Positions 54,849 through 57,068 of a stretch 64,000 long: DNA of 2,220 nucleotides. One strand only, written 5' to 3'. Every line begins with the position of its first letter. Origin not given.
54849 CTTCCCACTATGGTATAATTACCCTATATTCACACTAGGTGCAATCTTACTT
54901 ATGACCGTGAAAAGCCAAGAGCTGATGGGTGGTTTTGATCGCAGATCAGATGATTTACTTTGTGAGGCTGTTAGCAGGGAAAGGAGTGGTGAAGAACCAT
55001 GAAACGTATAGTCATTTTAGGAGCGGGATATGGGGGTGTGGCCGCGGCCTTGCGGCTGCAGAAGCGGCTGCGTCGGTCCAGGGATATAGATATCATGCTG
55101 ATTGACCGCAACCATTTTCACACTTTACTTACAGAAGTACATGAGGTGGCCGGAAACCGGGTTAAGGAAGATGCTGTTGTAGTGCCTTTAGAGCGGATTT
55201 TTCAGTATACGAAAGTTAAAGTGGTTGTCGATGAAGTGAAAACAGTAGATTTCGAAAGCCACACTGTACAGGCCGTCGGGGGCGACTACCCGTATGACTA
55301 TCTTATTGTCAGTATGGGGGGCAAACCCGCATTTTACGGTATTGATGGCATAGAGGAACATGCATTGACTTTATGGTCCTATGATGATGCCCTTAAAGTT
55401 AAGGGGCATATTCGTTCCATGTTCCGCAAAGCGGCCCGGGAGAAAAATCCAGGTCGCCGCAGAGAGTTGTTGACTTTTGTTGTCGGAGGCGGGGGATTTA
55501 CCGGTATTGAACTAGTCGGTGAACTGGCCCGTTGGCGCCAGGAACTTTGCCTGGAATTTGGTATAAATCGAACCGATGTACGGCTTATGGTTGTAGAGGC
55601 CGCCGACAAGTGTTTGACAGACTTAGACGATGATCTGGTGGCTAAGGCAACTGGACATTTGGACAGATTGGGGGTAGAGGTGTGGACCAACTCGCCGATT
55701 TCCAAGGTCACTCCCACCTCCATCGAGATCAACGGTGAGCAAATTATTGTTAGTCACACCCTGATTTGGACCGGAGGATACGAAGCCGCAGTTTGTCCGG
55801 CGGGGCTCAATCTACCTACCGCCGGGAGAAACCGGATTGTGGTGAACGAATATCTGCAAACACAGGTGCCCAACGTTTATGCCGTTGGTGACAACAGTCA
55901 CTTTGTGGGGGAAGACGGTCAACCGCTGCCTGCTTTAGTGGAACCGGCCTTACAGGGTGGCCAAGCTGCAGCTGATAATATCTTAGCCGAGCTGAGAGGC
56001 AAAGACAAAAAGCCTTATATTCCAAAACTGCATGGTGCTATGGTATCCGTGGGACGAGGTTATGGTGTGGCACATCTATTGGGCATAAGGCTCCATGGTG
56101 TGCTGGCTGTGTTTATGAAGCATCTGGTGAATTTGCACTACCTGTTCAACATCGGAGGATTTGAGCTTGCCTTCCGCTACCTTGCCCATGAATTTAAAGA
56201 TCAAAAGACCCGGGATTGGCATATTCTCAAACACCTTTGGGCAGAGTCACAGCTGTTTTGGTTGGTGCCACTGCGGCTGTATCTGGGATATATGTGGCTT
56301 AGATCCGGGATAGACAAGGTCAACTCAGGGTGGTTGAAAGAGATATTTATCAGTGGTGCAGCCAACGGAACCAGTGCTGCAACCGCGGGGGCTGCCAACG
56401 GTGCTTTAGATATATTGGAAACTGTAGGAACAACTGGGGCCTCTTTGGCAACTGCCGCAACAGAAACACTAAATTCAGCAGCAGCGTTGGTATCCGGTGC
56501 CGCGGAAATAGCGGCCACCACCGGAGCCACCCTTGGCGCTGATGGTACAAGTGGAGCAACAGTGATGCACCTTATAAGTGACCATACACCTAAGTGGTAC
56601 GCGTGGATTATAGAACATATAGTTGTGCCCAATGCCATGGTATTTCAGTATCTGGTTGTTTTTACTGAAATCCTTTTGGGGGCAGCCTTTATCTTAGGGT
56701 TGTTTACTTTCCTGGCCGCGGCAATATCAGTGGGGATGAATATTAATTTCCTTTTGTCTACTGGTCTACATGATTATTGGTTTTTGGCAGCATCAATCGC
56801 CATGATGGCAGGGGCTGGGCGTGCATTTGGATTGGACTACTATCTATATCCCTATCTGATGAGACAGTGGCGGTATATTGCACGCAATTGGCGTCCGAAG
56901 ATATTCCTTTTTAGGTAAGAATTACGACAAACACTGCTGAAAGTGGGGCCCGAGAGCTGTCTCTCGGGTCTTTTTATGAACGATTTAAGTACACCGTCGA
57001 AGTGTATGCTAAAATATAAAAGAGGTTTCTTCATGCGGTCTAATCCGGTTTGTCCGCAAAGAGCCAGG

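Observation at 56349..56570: ApbE-type flavinylation motifs in a predicted extracytoplasmic loop of an NDH-2::DoxX-like fusion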

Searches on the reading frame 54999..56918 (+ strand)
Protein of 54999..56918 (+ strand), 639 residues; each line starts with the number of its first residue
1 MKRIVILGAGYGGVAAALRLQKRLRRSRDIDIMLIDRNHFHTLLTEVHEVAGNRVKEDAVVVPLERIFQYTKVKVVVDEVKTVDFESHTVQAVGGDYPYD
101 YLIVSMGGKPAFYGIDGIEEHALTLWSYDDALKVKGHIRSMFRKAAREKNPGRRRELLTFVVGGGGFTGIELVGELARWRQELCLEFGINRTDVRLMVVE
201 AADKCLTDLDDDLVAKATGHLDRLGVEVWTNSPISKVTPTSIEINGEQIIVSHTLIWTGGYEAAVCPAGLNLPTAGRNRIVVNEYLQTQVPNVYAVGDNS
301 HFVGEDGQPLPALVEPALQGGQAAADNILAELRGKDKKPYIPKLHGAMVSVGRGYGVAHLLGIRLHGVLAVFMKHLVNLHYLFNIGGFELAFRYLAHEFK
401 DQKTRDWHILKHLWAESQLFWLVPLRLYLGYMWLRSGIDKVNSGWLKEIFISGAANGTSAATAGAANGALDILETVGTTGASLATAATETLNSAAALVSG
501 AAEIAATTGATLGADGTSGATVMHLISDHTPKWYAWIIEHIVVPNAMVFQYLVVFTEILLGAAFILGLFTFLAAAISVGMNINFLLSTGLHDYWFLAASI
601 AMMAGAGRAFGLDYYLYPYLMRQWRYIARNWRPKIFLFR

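Call 4: search_protein_families(library=pfam, proteins=[window:54999-56918:+], max_evalue=0.01)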
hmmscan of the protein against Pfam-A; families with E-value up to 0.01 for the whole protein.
window:54999-56918:+ (639 aa): 5 families
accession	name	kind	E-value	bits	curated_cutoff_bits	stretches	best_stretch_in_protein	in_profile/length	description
PF07992.20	Pyr_redox_2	-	1.2e-34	120.5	26.1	1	3-319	2-289/291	Pyridine nucleotide-disulphide oxidoreductase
PF04173.18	DoxD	-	3.6e-08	34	22.7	1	537-620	53-148/167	TQO small subunit DoxD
PF00070.33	Pyr_redox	-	1.5e-07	32.3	22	1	161-239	3-68/82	Pyridine nucleotide-disulphide oxidoreductase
PF07681.17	DoxX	-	0.00015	22.7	23.6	1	538-582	33-77/85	DoxX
PF13454.12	NAD_binding_9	-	0.0072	16.8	21.8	0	5-40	1-35/155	FAD-NAD(P)-binding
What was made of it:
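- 54999..56918 (+): ndh2: 639-aa FLEET-type NADH dehydrogenase (NDH-2 domain fused to a DoxD/DoxX-like membrane domain). Pfam Pyr_redox_2 plus DoxD in call 4.
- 56634..56816 (+): TM2-TM4 of the DoxD/DoxX-like domain (aa 546-606). Pfam DoxD covers aa 537-620 (call 4).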

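Call 35: search_protein_families(library=ncbifam, proteins=[window:54999-56918:+], max_evalue=0.00001)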
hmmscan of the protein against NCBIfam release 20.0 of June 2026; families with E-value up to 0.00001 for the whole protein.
window:54999-56918:+ (639 aa): 21 families
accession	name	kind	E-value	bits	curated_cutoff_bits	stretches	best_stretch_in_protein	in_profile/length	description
TIGR03169.1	Nterm_to_SelD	hypoth_equivalog_domain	6.6e-28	98.1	310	1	56-376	52-356/365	pyridine nucleotide-disulfide oxidoreductase family protein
TIGR03385.1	CoA_CoA_reduc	equivalog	1.4e-16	60.3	578.8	1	3-328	1-313/439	CoA-disulfide reductase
NF049943.1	SQR_III_seleno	exception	2.9e-14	52.8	525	1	2-136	1-138/406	type III sulfide quinone reductase, selenoprotein subtype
TIGR01350.1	lipoamide_DH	equivalog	1.5e-13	50.3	408.8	1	190-342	190-343/461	dihydrolipoyl dehydrogenase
NF003437.0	PRK04965.1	equivalog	7.2e-13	48.3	392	1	2-330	3-301/378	NADH:flavorubredoxin reductase NorW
NF004945.0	PRK06292.2-3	equivalog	2.7e-12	46.3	494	1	195-298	196-303/457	dihydrolipoyl dehydrogenase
NF003585.0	PRK05249.1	equivalog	2.2e-11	43.1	465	1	193-332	199-337/464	Si-specific NAD(P)(+) transhydrogenase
NF046103.1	NOXase_Strep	equivalog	2e-10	40.3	600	1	3-327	1-310/442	H2O-forming NADH oxidase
NF007123.0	PRK09564.1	equivalog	2.4e-09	36.4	458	1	3-300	2-284/444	CoA-disulfide reductase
TIGR02053.1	MerA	equivalog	8.5e-09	34.9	454.45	1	190-333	187-333/465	mercury(II) reductase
TIGR02374.1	nitri_red_nirB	equivalog_domain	9.4e-09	34.2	578.35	1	56-330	52-304/794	nitrite reductase large subunit NirB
TIGR01421.1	gluta_reduc_1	equivalog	1.5e-08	34.3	556.15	1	86-298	117-303/450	glutathione-disulfide reductase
NF004776.0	PRK06116.1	equivalog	1.6e-08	34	480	0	193-301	192-306/450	glutathione-disulfide reductase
NF042949.2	3PPDioc_HcaD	equivalog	7.3e-08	31.5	450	1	2-307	2-283/386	3-phenylpropionate/cinnamic acid dioxygenase ferredoxin--NAD(+) reductase subunit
NF004943.0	PRK06292.2-1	equivalog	2.2e-07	30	432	1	72-298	102-306/456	dihydrolipoyl dehydrogenase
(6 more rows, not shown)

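Call 38: search_solved_structures(query=window:54999-56915:+, max_evalue=0.001)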
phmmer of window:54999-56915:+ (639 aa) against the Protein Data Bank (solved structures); distinct sequences matched with E-value up to 0.001: 53.
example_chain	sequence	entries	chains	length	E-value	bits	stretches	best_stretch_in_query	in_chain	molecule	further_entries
4nwz_A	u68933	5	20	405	4.3e-73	250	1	3-393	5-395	FAD-dependent pyridine nucleotide-disulfide oxidoreductase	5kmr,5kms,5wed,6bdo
5kmq_A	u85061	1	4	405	2e-72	247.8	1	3-393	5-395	FAD-dependent pyridine nucleotide-disulfide oxidoreductase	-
5kmp_A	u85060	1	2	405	4.9e-72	246.6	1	3-393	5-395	FAD-dependent pyridine nucleotide-disulfide oxidoreductase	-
9pxk_C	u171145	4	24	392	1.5e-68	235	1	2-391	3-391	NADH dehydrogenase-like protein YjlD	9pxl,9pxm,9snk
5na1_A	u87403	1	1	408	3.9e-56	194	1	2-393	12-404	NADH dehydrogenase-like protein SAOUHSC_00878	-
5na4_A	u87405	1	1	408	1.9e-55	191.7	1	2-393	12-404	NADH dehydrogenase-like protein SAOUHSC_00878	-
9mqy_A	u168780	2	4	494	4.9e-41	144.1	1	3-382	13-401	NADH:ubiquinone reductase (non-electrogenic)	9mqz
4g9k_A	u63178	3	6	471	1e-17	67.1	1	91-303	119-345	Rotenone-insensitive NADH-ubiquinone oxidoreductase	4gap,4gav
5yjw_A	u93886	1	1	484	1.1e-17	67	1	91-303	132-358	Rotenone-insensitive NADH-ubiquinone oxidoreductase, mitochondrial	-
5yjy_A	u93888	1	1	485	1.1e-17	67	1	91-303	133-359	Rotenone-insensitive NADH-ubiquinone oxidoreductase, mitochondrial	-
5yjx_A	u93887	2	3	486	1.1e-17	67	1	91-303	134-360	Rotenone-insensitive NADH-ubiquinone oxidoreductase, mitochondrial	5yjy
4g6g_A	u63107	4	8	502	1.2e-17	66.8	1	91-303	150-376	Rotenone-insensitive NADH-ubiquinone oxidoreductase, mitochondrial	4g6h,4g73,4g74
3icr_A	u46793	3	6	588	6.8e-12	47.9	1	2-328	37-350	Coenzyme A-Disulfide Reductase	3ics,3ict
5jwa_A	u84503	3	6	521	9.4e-12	47.4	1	84-299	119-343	NADH dehydrogenase, putative | Type II NADH:ubiquinone oxidoreductase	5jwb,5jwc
3hyv_A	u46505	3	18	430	3.8e-11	45.4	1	2-142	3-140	Sulfide-quinone reductase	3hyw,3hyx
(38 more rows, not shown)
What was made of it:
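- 54999..56198 (+): Cytoplasmic NDH-2 catalytic domain (aa 1-400). Matches solved NDH-2 structures (4nwz, 5na1, 9pxk) over aa 3-393, E 4e-73 (call 38).
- On FLEET/EET-type Ndh2: Solved NDH-2 structures match aa 3-393, E 4e-73 (call 38).
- Checked: Solved NDH-2 structures match aa 3-393 (call 38, E 4e-73).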
